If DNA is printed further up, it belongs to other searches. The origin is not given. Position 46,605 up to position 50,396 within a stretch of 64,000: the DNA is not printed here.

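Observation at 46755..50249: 1164-aa four-domain fusion that appears to encode two parallel 'make and activate' phosphonate branches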

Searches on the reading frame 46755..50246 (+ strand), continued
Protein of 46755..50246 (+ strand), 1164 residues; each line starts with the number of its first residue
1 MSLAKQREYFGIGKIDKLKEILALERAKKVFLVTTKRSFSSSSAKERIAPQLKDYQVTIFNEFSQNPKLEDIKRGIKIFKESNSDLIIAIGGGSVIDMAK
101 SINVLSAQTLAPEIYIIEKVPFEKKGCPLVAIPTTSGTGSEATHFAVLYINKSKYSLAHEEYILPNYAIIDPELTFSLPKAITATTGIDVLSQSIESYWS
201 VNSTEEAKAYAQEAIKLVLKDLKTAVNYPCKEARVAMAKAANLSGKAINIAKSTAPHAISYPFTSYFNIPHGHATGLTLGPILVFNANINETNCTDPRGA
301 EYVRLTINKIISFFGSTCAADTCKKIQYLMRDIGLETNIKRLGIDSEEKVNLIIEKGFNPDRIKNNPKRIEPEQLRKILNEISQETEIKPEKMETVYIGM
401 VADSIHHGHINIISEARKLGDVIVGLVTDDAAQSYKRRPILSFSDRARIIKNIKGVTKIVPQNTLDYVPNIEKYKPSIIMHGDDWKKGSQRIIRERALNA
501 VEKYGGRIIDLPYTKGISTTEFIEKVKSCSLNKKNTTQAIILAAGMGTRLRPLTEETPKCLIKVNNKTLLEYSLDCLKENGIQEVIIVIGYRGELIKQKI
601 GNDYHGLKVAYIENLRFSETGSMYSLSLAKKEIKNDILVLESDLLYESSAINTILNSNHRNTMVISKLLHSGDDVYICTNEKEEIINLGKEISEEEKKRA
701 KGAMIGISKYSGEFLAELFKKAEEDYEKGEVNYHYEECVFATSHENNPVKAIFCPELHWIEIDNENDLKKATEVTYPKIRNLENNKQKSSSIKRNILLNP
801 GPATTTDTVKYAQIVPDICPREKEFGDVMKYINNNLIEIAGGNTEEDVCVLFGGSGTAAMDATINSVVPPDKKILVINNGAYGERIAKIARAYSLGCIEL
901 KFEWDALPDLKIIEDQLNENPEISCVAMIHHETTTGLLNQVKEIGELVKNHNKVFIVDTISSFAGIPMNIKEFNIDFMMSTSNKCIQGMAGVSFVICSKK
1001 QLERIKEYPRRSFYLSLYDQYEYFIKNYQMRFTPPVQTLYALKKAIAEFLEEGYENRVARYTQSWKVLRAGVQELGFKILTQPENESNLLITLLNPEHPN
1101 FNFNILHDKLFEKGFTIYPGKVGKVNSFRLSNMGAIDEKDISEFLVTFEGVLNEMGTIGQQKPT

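Call 23: search_protein_families(library=ncbifam, proteins=[L005:10015-11178:-, L005:11289-12452:+, L005:13163-14203:+, L005:3085-4317:-, L005:1894-3048:-, L006:6081-7223:+], max_evalue=0.00001)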
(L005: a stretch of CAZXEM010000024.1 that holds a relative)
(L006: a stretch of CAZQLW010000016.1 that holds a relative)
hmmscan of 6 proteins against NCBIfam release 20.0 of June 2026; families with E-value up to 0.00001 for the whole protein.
L005:10015-11178:- (387 aa): 38 families (the best 25 are shown)
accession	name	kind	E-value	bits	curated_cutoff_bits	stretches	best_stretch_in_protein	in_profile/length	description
TIGR03999.1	thiol_BshA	equivalog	2.9e-32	112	273.7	1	180-385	166-371/375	N-acetyl-alpha-D-glucosaminyl L-malate synthase BshA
TIGR03088.1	stp2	hypoth_equivalog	1.9e-29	102.9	409.05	1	174-385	153-371/374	TIGR03088 family PEP-CTERM/XrtA system glycosyltransferase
TIGR04157.1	glyco_rSAM_CFB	subfamily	1.7e-26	93.2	400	1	174-381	186-394/406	TIGR04157 family glycosyltransferase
NF047684.1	TeichurnBiosyTuaC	equivalog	4.8e-25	88.3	550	1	182-369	186-370/391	teichuronic acid biosynthesis protein TuaC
TIGR03449.1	mycothiol_MshA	equivalog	2.2e-21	76.3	462.5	1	180-385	187-401/406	D-inositol-3-phosphate glycosyltransferase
NF041876.1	EPS_EpsE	equivalog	1.4e-20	73.9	400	1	180-369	185-377/389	exopolysaccharide biosynthesis GT4 family glycosyltransferase EpsE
TIGR02149.1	glgA_Coryne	subfamily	4.4e-19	68.9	302.4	1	178-384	166-387/391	glycogen synthase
TIGR04063.1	stp3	hypoth_equivalog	1.1e-18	67.3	442.05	1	177-385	176-393/397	TIGR04063 family PEP-CTERM/XrtA system glycosyltransferase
NF049987.1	DaglGlyslTfaseDgs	equivalog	7.4e-18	64.6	500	1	182-384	125-324/332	processive diacylglycerol alpha-glucosyltransferase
NF053513.1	Gtran_IagA_BgsA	equivalog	8.4e-18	64.5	460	1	181-384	127-328/333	LTA glycolipid anchor biosynthesis glycosyltransferase, IagA/BgsA family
NF047880.1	glyco_SdgA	exception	6.9e-17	61.2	800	1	197-383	295-486/488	serine-aspartate repeat adhesin O-glycosyltransferase SdgA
TIGR04005.1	wcaL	equivalog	3.2e-16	59.2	537.6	1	174-381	190-400/406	colanic acid biosynthesis glycosyltransferase WcaL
NF012028.0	PRK15484.1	subfamily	4.2e-16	59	618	1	178-383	158-374/380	lipopolysaccharide N-acetylglucosaminyltransferase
NF038295.1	EPS_HpsP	equivalog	6.6e-16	58.3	550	1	18-384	22-384/388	hormogonium polysaccharide biosynthesis glycosyltransferase HpsP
NF053787.1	GlcN_PG_synth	equivalog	1.5e-15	56.9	480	1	178-384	161-356/361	N-acetylglucosaminyl phosphatidylglycerol synthase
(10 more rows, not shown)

L005:11289-12452:+ (387 aa): 7 families
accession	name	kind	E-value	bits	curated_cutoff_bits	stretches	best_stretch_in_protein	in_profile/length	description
TIGR04181.1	NHT_00031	hypoth_equivalog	2.8e-20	72.5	420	1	77-200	97-217/359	LegC family aminotransferase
NF011936.0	PRK15407.1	equivalog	5.2e-19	68.2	423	1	94-187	133-230/440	lipopolysaccharide biosynthesis protein RfbH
NF008687.0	PRK11706.1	equivalog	8.1e-16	57.7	375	1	79-186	76-189/375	dTDP-4-amino-4,6-dideoxygalactose transaminase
TIGR03588.1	PseC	equivalog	1.1e-13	50.9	423.5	1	126-330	129-322/380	UDP-4-amino-4,6-dideoxy-N-acetyl-beta-L-altrosamine transaminase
NF008658.2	PRK11658.1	equivalog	2.3e-12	46.2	631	1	104-346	106-333/379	UDP-4-amino-4-deoxy-L-arabinose aminotransferase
TIGR02379.1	ECA_wecE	subfamily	2.6e-08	33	434.85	1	115-187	116-190/376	dTDP-4-amino-4,6-dideoxy-D-glucose transaminase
TIGR04427.1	PLP_DesI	equivalog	2.8e-08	33.3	650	1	77-192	93-213/390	dTDP-4-dehydro-6-deoxyglucose aminotransferase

L005:13163-14203:+ (346 aa): 2 families
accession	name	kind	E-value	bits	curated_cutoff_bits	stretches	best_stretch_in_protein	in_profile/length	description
TIGR03019.1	pepcterm_femAB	equivalog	4.6e-57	193.5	260.35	1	16-345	2-330/330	FemAB family XrtA/PEP-CTERM system-associated protein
NF047883.1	UAcmpLyAlTFemX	equivalog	2.5e-08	33.6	500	1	173-283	191-300/337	UDP-N-acetylmuramoylpentapeptide-lysine N(6)-alanyltransferase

L005:3085-4317:- (410 aa): 14 families
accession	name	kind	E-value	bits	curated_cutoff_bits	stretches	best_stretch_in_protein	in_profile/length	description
TIGR04063.1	stp3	hypoth_equivalog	6.5e-23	81.2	442.05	1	86-391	88-385/397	TIGR04063 family PEP-CTERM/XrtA system glycosyltransferase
NF047676.1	TeichurnBiosyTuaH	equivalog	1.9e-12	46.8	550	1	157-390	154-376/384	teichuronic acid biosynthesis protein TuaH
NF007640.0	PRK10307.1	subfamily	3.6e-12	45.9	276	1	146-401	156-407/411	WcaI family glycosyltransferase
NF047684.1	TeichurnBiosyTuaC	equivalog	6.4e-11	41.8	550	1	151-395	154-383/391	teichuronic acid biosynthesis protein TuaC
TIGR03999.1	thiol_BshA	equivalog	1.5e-10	40.6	273.7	1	148-395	131-367/375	N-acetyl-alpha-D-glucosaminyl L-malate synthase BshA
NF041010.1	glycosy_Agl16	equivalog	2.3e-10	39.9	575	1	148-394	120-344/352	glycosylation protein Agl16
TIGR04157.1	glyco_rSAM_CFB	subfamily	5.8e-10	38.7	400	1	158-371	166-371/406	TIGR04157 family glycosyltransferase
TIGR03088.1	stp2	hypoth_equivalog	1.7e-09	37.2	409.05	1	219-393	197-365/374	TIGR03088 family PEP-CTERM/XrtA system glycosyltransferase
NF041876.1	EPS_EpsE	equivalog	2.2e-08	33.7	400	1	218-391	216-386/389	exopolysaccharide biosynthesis GT4 family glycosyltransferase EpsE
NF053787.1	GlcN_PG_synth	equivalog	6.5e-08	31.8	480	1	138-394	121-352/361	N-acetylglucosaminyl phosphatidylglycerol synthase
NF038295.1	EPS_HpsP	equivalog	9.2e-08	31.5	550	1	178-393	171-379/388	hormogonium polysaccharide biosynthesis glycosyltransferase HpsP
NF047880.1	glyco_SdgA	exception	2.4e-06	26.4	800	1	195-388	292-475/488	serine-aspartate repeat adhesin O-glycosyltransferase SdgA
NF038229.1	Glyco4_Geo_Pelo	equivalog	2.8e-06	26.6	400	1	158-390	106-325/338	GPMC system family 4 glycosyltransferase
NF049988.1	MGlcDAGSynMgs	equivalog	3.1e-06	26.8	400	1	83-404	79-390/398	alpha-monoglucosyldiacylglycerol synthase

L005:1894-3048:- (384 aa): 6 families
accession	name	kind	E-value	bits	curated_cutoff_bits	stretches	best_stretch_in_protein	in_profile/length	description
NF038101.1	Trm112_arch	equivalog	6.7e-13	48.6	77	1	1-56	1-56/59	methytransferase partner Trm112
NF011650.0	PRK15068.1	equivalog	2.4e-12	46.4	209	1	130-235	115-225/324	tRNA 5-methoxyuridine(34)/uridine 5-oxyacetic acid(34) synthase CmoB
TIGR00452.1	TIGR00452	equivalog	9.8e-11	41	275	1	132-234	112-218/316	tRNA 5-methoxyuridine(34)/uridine 5-oxyacetic acid(34) synthase CmoB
TIGR02072.1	BioC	equivalog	3e-09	37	184.95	1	131-254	27-150/244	malonyl-ACP O-methyltransferase BioC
NF007610.0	PRK10258.1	equivalog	4.8e-09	35.9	342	1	137-243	42-146/251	malonyl-ACP O-methyltransferase BioC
NF045667.1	MTase_DVU1556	equivalog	1.5e-07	31.1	155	1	137-236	22-120/213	DVU_1556 family methyltransferase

L006:6081-7223:+ (380 aa): 7 families
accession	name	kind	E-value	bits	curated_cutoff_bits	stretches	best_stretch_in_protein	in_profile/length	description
TIGR04181.1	NHT_00031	hypoth_equivalog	1.2e-19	70.4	420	1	99-197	123-218/359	LegC family aminotransferase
NF011936.0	PRK15407.1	equivalog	1e-18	67.3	423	1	29-192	72-239/440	lipopolysaccharide biosynthesis protein RfbH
NF008687.0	PRK11706.1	equivalog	3.6e-15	55.6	375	1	66-180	67-185/375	dTDP-4-amino-4,6-dideoxygalactose transaminase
TIGR03588.1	PseC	equivalog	6.6e-13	48.3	423.5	1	124-321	132-322/380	UDP-4-amino-4,6-dideoxy-N-acetyl-beta-L-altrosamine transaminase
NF008658.2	PRK11658.1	equivalog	2.2e-10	39.7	631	1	93-320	96-318/379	UDP-4-amino-4-deoxy-L-arabinose aminotransferase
TIGR04427.1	PLP_DesI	equivalog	7.9e-08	31.8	650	1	71-196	91-221/390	dTDP-4-dehydro-6-deoxyglucose aminotransferase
TIGR02379.1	ECA_wecE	subfamily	3.2e-07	29.5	434.85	1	115-183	120-190/376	dTDP-4-amino-4,6-dideoxy-D-glucose transaminase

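Call 36: search_protein_representatives(protein=window:46755-50246:+)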
Query: 1164 residues. Proteins with E-value up to 0.001 (for the whole library): 58112; up to 1e-10: 21051; up to 1e-30: 3684. The best 150 are listed.
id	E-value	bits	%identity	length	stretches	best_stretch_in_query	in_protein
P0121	4.7e-198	677.0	52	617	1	538-1155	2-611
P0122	3.8e-179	614.4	49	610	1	538-1156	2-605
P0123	9.7e-163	560.1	45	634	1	538-1152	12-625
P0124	1.5e-159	549.5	52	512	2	5-382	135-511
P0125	2.3e-154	532.3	44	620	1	539-1149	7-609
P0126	2.4e-149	515.7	43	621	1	537-1146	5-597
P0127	1.2e-147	510.2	47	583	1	538-1156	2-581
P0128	2.7e-145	502.3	59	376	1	788-1157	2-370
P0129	4.6e-139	481.7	42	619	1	538-1149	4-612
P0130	3.5e-135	468.8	41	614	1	538-1150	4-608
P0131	1.5e-130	453.6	38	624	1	539-1156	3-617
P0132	1.9e-125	436.6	40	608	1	538-1151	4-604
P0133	5.0e-124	431.9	46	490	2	763-1153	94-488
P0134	9.8e-124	430.9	40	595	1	546-1154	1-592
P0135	3.4e-122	425.8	40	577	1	566-1151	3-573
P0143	1.7e-114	400.3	38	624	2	792-1160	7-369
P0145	5.3e-113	395.4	55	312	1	851-1157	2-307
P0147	2.5e-111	389.9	43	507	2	5-380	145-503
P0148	2.1e-110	386.8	34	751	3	13-385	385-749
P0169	4.3e-100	352.7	36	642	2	793-1154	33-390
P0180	1.9e-96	340.6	44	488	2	15-380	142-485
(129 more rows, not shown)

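Call 37: list_cluster_members(proteins=[window:46755-50246:+, window:45023-46549:-])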
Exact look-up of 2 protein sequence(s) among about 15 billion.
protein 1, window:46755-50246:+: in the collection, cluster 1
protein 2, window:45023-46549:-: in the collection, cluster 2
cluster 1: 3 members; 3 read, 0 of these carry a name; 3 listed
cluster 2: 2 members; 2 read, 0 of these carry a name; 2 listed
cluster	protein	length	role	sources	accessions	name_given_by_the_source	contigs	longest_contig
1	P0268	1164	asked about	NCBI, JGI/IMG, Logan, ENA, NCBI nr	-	-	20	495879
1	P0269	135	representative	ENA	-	-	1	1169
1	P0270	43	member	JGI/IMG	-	-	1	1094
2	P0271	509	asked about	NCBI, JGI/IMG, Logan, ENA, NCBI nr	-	-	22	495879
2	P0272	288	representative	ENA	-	-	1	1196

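Call 38: search_protein_families(library=pfam, proteins=[P0124, P0147, P0180, P0133, P0143, P0169, P0148, P0121], max_evalue=0.0001)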
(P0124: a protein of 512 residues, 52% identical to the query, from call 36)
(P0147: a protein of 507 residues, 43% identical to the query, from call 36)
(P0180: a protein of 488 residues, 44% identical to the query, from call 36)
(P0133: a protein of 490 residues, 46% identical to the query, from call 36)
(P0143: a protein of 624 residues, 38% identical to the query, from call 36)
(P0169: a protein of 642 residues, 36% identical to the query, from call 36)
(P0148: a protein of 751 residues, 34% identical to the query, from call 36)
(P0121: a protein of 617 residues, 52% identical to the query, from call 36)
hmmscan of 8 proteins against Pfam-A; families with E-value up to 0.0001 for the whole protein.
P0124 (512 aa): 4 families
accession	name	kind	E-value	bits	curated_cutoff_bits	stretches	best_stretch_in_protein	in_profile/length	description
PF00465.25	Fe-ADH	-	1.6e-40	138.9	31.3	1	139-301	5-168/168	Iron-containing alcohol dehydrogenase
PF25137.1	ADH_Fe_C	-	2e-34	119.4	27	1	312-509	1-191/194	Fe-containing alcohol dehydrogenase family, C-terminal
PF01467.32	CTP_transf_like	-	1.6e-16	61.2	21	1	11-103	7-100/133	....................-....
PF13685.12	Fe-ADH_2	-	1.9e-11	44.6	28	1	140-233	2-94/149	Iron-containing alcohol dehydrogenase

P0147 (507 aa): 4 families
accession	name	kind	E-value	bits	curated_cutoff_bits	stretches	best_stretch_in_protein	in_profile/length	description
PF00465.25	Fe-ADH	-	1.4e-30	106.6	31.3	1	147-297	3-168/168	Iron-containing alcohol dehydrogenase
PF25137.1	ADH_Fe_C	-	7.2e-22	78.5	27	1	309-505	2-193/194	Fe-containing alcohol dehydrogenase family, C-terminal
PF01467.32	CTP_transf_like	-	2e-14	54.4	21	1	14-137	7-132/133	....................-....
PF13685.12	Fe-ADH_2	-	5.4e-07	30.2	28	1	162-299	19-144/149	Iron-containing alcohol dehydrogenase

P0180 (488 aa): 4 families
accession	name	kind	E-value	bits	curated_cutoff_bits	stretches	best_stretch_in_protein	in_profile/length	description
PF00465.25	Fe-ADH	-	7.2e-30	104.2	31.3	1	141-288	10-168/168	Iron-containing alcohol dehydrogenase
PF25137.1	ADH_Fe_C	-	1.9e-22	80.4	27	1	301-485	3-191/194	Fe-containing alcohol dehydrogenase family, C-terminal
PF01467.32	CTP_transf_like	-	2.3e-14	54.2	21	1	4-125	7-130/133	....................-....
PF13685.12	Fe-ADH_2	-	1.5e-05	25.5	28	0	153-289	20-143/149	Iron-containing alcohol dehydrogenase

P0133 (490 aa): 2 families
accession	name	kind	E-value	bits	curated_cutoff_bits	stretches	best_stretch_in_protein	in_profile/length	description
PF00266.25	Aminotran_5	-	3.1e-22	79.5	21.5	1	163-452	41-335/371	Aminotransferase class-V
PF01467.32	CTP_transf_like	-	2.7e-16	60.4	21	1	13-120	8-132/133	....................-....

P0143 (624 aa): 4 families
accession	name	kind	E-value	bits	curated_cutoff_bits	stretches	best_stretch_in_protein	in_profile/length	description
PF00266.25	Aminotran_5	-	3e-21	76.2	21.5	1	31-326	32-336/371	Aminotransferase class-V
PF00483.29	NTP_transferase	-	1.3e-12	48.3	21.2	1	377-514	2-146/245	Nucleotidyl transferase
PF12804.13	NTP_transf_3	-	3e-11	44.2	27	1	377-512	1-130/160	MobA-like NTP transferase domain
PF01128.25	IspD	-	3.1e-06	27.6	27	1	376-435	2-59/221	2-C-methyl-D-erythritol 4-phosphate cytidylyltransferase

P0169 (642 aa): 3 families
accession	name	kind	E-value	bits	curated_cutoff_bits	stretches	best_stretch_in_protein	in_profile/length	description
PF00266.25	Aminotran_5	-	1.8e-20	73.7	21.5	1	61-300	37-281/371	Aminotransferase class-V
PF12804.13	NTP_transf_3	-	6.2e-13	49.7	27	1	400-518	2-110/160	MobA-like NTP transferase domain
PF00483.29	NTP_transferase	-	6.4e-10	39.4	21.2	1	400-516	3-121/245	Nucleotidyl transferase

P0148 (751 aa): 7 families
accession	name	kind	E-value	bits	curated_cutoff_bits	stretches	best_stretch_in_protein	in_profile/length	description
PF00465.25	Fe-ADH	-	2.8e-37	128.3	31.3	1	381-539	5-168/168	Iron-containing alcohol dehydrogenase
PF25137.1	ADH_Fe_C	-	3.4e-20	73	27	1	552-746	3-193/194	Fe-containing alcohol dehydrogenase family, C-terminal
PF01467.32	CTP_transf_like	-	9.5e-14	52.2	21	1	251-345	7-102/133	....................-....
PF12804.13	NTP_transf_3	-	2.5e-10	41.2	27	1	3-122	1-110/160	MobA-like NTP transferase domain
PF13685.12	Fe-ADH_2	-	1.2e-09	38.8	28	1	390-546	10-149/149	Iron-containing alcohol dehydrogenase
PF00483.29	NTP_transferase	-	3e-09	37.3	21.2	1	2-124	1-126/245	Nucleotidyl transferase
PF20202.4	DUF6564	-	1.5e-07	31.8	25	1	31-132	14-121/230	Domain of unknown function (DUF6564)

P0121 (617 aa): 5 families
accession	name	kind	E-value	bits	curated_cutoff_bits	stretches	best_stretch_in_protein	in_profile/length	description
PF00266.25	Aminotran_5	-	3.5e-21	76.1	21.5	1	271-536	29-299/371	Aminotransferase class-V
PF00483.29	NTP_transferase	-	1.9e-15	57.6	21.2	1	2-126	1-128/245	Nucleotidyl transferase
PF12804.13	NTP_transf_3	-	2.6e-11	44.4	27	1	3-138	1-129/160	MobA-like NTP transferase domain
PF20202.4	DUF6564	-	3.1e-09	37.3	25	1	30-125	14-115/230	Domain of unknown function (DUF6564)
PF01128.25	IspD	-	7.7e-05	23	27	0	2-54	2-52/221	2-C-methyl-D-erythritol 4-phosphate cytidylyltransferase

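Call 50: find_encoding_contigs(protein=P0012, flank=8000, max_places=3)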
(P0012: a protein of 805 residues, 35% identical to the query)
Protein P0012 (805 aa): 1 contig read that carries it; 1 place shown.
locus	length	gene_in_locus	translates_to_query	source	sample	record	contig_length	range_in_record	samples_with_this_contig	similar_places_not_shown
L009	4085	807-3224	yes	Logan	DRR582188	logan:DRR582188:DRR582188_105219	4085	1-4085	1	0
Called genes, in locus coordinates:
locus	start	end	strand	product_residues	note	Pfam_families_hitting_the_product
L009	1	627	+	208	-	?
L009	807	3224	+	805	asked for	PF01467:CTP_transf_like, PF13714:PEP_mutase, PF00465:Fe-ADH, PF13685:Fe-ADH_2 (weak), PF25137:ADH_Fe_C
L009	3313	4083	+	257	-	?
